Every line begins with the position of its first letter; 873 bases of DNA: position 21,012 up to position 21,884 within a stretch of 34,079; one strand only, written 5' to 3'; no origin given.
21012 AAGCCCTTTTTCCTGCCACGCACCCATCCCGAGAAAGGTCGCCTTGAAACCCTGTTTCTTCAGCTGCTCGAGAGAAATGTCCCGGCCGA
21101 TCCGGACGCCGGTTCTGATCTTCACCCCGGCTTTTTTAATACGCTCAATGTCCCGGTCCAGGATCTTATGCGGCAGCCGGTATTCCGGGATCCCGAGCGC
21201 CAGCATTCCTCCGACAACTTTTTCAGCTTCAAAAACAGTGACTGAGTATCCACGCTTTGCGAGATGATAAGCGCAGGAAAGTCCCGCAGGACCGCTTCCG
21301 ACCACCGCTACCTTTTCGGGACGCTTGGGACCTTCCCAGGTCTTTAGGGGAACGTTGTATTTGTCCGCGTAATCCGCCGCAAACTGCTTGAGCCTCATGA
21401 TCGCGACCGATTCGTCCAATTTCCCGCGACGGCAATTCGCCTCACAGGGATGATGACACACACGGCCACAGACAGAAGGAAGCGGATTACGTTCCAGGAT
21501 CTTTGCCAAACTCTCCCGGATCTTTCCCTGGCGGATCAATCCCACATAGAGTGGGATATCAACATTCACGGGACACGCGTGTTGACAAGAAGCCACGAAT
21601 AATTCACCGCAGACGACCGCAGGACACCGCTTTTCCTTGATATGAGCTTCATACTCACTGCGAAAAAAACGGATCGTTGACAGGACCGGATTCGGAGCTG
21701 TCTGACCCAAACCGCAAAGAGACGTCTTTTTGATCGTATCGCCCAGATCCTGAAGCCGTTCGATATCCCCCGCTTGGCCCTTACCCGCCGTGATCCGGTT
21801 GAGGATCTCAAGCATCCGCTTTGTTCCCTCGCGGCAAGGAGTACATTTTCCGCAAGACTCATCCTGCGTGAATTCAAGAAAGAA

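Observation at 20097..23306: NuoF-like bifurcating-hydrogenase flavoprotein fused to a GltD/NfnB-type NADPH module (1069 aa)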

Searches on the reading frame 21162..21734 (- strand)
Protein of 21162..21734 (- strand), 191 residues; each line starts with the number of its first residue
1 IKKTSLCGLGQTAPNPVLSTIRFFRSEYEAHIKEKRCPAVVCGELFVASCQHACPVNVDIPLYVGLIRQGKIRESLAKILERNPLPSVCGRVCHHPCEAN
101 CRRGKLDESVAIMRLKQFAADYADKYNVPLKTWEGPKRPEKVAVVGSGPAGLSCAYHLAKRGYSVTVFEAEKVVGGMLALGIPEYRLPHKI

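Call 55: find_related_loci(query=A2, collection=genome_contigs, flank=7000)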
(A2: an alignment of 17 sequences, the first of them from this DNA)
Query A2 (191 aa) in genome_contigs; peptide patterns used: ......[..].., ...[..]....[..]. (x = any residue, [..] = any of these).
600 stretches matched a pattern (row limit reached: there are more); 596 encode a relative of the query (tblastn E <= 1e-3); the best 80 are kept; 80 distinct loci.
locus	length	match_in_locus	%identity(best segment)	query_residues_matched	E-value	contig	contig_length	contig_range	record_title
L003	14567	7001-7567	73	1-188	1e-95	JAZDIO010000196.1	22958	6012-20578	MAG: Candidatus Firestonebacteria bacterium isolate MEGAHIT-group-0.405 k141_6150639, whole genome shotgun sequence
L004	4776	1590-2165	72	1-191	5e-95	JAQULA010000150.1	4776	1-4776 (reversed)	MAG: Candidatus Omnitrophota bacterium isolate STD1_12 NODE_71537_length_4776_cov_3.827490_Sandtown_D1, whole genome sho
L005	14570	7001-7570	66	1-190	3e-81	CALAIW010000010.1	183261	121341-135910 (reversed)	MAG: uncultured bacterium isolate S1_Bin_METABAT__242_1 genome assembly, contig: c_000001721772, whole genome shotgun se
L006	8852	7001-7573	60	1-191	1e-73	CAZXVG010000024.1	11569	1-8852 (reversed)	MAG TPA_asm: uncultured Dehalococcoidales bacterium isolate binchicken_co163_172 genome assembly, contig: NODE_8601_leng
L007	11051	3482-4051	59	1-190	3e-73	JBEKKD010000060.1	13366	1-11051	MAG: Armatimonadota bacterium isolate SPRUCE 339 SPRUCE_339_60, whole genome shotgun sequence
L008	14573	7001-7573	54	1-191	9e-73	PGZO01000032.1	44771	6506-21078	MAG: Firmicutes bacterium HGW-Firmicutes-7 bjp_ig2157_scaffold_234, whole genome shotgun sequence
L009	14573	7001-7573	54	1-191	3e-72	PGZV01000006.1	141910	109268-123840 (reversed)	MAG: Firmicutes bacterium HGW-Firmicutes-2 08E140C01_z5_2013_Ig3399_v2_scaffold_392, whole genome shotgun sequence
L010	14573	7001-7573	58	1-191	5e-72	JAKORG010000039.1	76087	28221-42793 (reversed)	MAG: Deltaproteobacteria bacterium isolate all_maxbin.269 k201_728294, whole genome shotgun sequence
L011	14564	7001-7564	59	1-191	7e-71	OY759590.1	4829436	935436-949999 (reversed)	MAG: Desulfarculia bacterium isolate 49400898-fc5b-42b7-bef8-a303f8702bb8 genome assembly, chromosome: 1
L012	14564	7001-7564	55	1-191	4e-70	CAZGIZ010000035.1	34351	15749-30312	MAG TPA_asm: uncultured Desulfobacteraceae bacterium isolate binchicken_co81_519 genome assembly, contig: NODE_1451_leng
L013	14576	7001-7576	56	1-191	4e-70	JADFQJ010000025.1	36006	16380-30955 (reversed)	MAG: Bacteroidetes bacterium isolate B79T3L11 B79T3L11_NODE758, whole genome shotgun sequence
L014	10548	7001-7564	57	1-191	4e-70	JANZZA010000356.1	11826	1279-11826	MAG: Armatimonadota bacterium isolate SKW107 k141_511539, whole genome shotgun sequence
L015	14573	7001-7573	55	1-191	7e-70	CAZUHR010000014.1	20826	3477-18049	MAG TPA_asm: uncultured Desulfobacteraceae bacterium isolate binchicken_co129_132 genome assembly, contig: NODE_7285_len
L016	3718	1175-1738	58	1-191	3e-69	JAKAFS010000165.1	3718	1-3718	MAG: Deltaproteobacteria bacterium isolate WY2.bin112 NODE_53828_length_3718_cov_1.072403, whole genome shotgun sequence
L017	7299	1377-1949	54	1-191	4e-69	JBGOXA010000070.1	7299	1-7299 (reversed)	MAG: Dehalococcoidia bacterium isolate OBJ_0618_130150_78 k141_1238111_length_7299_cov_15.9078, whole genome shotgun seq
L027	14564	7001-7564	56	1-191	3e-67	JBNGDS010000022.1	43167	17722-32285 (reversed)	MAG: Desulfomonilia bacterium isolate E05-038 bin56.fa-22, whole genome shotgun sequence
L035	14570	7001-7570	55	1-191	2e-65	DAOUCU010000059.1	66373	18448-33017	MAG TPA_asm: Dehalococcoidia bacterium isolate H85_867 78963, whole genome shotgun sequence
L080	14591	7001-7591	42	1-191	9e-52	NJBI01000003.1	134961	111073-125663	MAG: Promethearchaeota archaeon Loki_b31 58, whole genome shotgun sequence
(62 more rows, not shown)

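Call 64: search_protein_families(library=pfam, proteins=[L027:8621-9676:+, L027:9689-11308:+, L027:11374-12213:+, L080:8599-9312:+, L080:9316-10896:+, L080:11044-12294:+, L035:8509-11223:+, L012:8505-11570:+, L011:8614-10572:+, L011:11195-12622:+], max_evalue=0.000001)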
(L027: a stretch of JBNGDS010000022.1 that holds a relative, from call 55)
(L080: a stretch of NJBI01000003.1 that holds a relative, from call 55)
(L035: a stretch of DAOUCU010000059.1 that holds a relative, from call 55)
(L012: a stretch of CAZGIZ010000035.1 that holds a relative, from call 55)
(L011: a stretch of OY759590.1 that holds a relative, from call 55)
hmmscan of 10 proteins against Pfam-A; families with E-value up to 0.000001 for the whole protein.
L027:8621-9676:+ (351 aa): 8 families
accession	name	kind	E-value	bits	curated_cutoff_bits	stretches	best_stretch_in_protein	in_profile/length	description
PF13510.11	Fer2_4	-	6.1e-18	65.1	22.8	1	2-75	5-81/82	2Fe-2S iron-sulfur cluster binding domain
PF00384.28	Molybdopterin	-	6.1e-16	58.8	24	1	276-351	1-81/353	Molybdopterin oxidoreductase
PF04879.21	Molybdop_Fe4S4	-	2.7e-15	56.5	22.7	1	218-273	2-55/55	Molybdopterin oxidoreductase Fe4S4 domain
PF10588.14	NADH-G_4Fe-4S_3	-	5.6e-13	48.6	27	1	82-121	1-40/40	NADH-ubiquinone oxidoreductase-G iron-sulfur binding region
PF12838.12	Fer4_7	-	5.8e-11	43.1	27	1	144-202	1-52/52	4Fe-4S dicluster domain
PF00037.32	Fer4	-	3.5e-09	36.5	21.1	1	186-204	6-24/24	4Fe-4S binding domain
PF22117.2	Fer4_Nqo3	-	1.6e-08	35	27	1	137-203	3-66/67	NADH-quinone oxidoreductase subunit 3, ferredoxin-like domain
PF13237.11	Fer4_10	-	2.9e-07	30.7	25.5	0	184-232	5-49/53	4Fe-4S dicluster domain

L027:9689-11308:+ (539 aa): 2 families
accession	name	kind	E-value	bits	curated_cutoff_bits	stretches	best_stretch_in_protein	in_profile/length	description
PF00384.28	Molybdopterin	-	1.6e-63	215.4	24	1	12-343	97-352/353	Molybdopterin oxidoreductase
PF01568.27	Molydop_binding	-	9e-32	109.8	26.8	1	426-532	1-110/110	Molydopterin dinucleotide binding domain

L027:11374-12213:+ (279 aa): 1 family
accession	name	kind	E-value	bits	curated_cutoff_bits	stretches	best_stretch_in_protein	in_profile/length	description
PF01226.23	Form_Nir_trans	-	4.6e-84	282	34.6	1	8-268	1-239/240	Formate/nitrite transporter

L080:8599-9312:+ (237 aa): 1 family
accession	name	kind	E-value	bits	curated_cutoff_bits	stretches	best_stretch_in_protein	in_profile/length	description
PF13510.11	Fer2_4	-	7.5e-15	55.2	22.8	1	4-78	6-81/82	2Fe-2S iron-sulfur cluster binding domain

L080:9316-10896:+ (526 aa): 1 family
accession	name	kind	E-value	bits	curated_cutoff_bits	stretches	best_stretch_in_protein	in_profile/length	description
PF01645.23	Glu_synthase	-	3.7e-13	49.8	20.4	1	279-403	185-306/369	Conserved region in glutamate synthase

L080:11044-12294:+ (416 aa): 2 families
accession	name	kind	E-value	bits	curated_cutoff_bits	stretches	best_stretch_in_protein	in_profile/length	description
PF00208.27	ELFV_dehydrog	-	5.2e-71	239.6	23.4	1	179-413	1-241/241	Glutamate/Leucine/Phenylalanine/Valine dehydrogenase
PF02812.23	ELFV_dehydrog_N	-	4.6e-53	178.8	25.3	1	34-160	2-128/129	Glu/Leu/Phe/Val dehydrogenase, dimerisation domain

L035:8509-11223:+ (904 aa): 9 families
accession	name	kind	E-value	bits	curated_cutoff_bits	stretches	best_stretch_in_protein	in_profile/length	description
PF00384.28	Molybdopterin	-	5.7e-83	279.3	24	1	290-708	1-352/353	Molybdopterin oxidoreductase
PF01568.27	Molydop_binding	-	2.7e-36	124.4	26.8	1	792-896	1-108/110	Molydopterin dinucleotide binding domain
PF13510.11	Fer2_4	-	1.1e-22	80.3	22.8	1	16-92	2-81/82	2Fe-2S iron-sulfur cluster binding domain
PF04879.21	Molybdop_Fe4S4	-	3.1e-14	53.1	22.7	1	234-282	3-51/55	Molybdopterin oxidoreductase Fe4S4 domain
PF10588.14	NADH-G_4Fe-4S_3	-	1.2e-12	47.5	27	1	99-136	1-38/40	NADH-ubiquinone oxidoreductase-G iron-sulfur binding region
PF22117.2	Fer4_Nqo3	-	4.4e-11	43.2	27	1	160-220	9-66/67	NADH-quinone oxidoreductase subunit 3, ferredoxin-like domain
PF12838.12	Fer4_7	-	2e-08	35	27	1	162-219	2-52/52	4Fe-4S dicluster domain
PF00111.32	Fer2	-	4.4e-08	33.4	21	1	22-70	3-49/77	2Fe-2S iron-sulfur cluster binding domain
PF00037.32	Fer4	-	1.2e-07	31.7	21.1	0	204-220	7-23/24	4Fe-4S binding domain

L012:8505-11570:+ (1021 aa): 9 families
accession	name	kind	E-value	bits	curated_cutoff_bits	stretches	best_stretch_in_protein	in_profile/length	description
PF00384.28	Molybdopterin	-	8.5e-85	285.3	24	1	316-752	1-353/353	Molybdopterin oxidoreductase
PF01568.27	Molydop_binding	-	4e-31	107.7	26.8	1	835-938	2-108/110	Molydopterin dinucleotide binding domain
PF13510.11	Fer2_4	-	1.6e-21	76.6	22.8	1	44-119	3-81/82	2Fe-2S iron-sulfur cluster binding domain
PF04879.21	Molybdop_Fe4S4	-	1.3e-19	70.4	22.7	1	261-313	3-55/55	Molybdopterin oxidoreductase Fe4S4 domain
PF10588.14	NADH-G_4Fe-4S_3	-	4.6e-10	39.3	27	1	126-162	1-37/40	NADH-ubiquinone oxidoreductase-G iron-sulfur binding region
PF22117.2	Fer4_Nqo3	-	5.1e-09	36.6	27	1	184-250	3-66/67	NADH-quinone oxidoreductase subunit 3, ferredoxin-like domain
PF00037.32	Fer4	-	1.1e-08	35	21.1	0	233-250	6-23/24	4Fe-4S binding domain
PF00111.32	Fer2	-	2.4e-07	31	21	1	48-96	2-48/77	2Fe-2S iron-sulfur cluster binding domain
PF12838.12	Fer4_7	-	8.2e-07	29.8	27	1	191-249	1-52/52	4Fe-4S dicluster domain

L011:8614-10572:+ (652 aa): 8 families
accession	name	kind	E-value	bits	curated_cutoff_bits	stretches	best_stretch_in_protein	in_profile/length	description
PF00384.28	Molybdopterin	-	1.7e-28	100.1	24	1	293-636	1-341/353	Molybdopterin oxidoreductase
PF13510.11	Fer2_4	-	3.7e-22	78.6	22.8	1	16-91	3-81/82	2Fe-2S iron-sulfur cluster binding domain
PF10588.14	NADH-G_4Fe-4S_3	-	1.9e-15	56.5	27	1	98-135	1-38/40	NADH-ubiquinone oxidoreductase-G iron-sulfur binding region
PF12838.12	Fer4_7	-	3e-10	40.8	27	1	160-218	1-52/52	4Fe-4S dicluster domain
PF00037.32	Fer4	-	1.7e-08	34.4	21.1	0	202-219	6-23/24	4Fe-4S binding domain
PF14697.11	Fer4_21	-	2.3e-08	34.5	35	1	155-219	2-57/59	4Fe-4S dicluster domain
PF22117.2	Fer4_Nqo3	-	2.7e-08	34.3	27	1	157-219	7-66/67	NADH-quinone oxidoreductase subunit 3, ferredoxin-like domain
PF00111.32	Fer2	-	8.1e-08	32.5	21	1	20-81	2-76/77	2Fe-2S iron-sulfur cluster binding domain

L011:11195-12622:+ (475 aa): 1 family
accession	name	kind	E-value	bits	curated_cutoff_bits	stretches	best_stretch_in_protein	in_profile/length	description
PF00374.24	NiFeSe_Hases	-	4.9e-36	125.2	25.8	2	41-117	1-77/508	Nickel-dependent hydrogenase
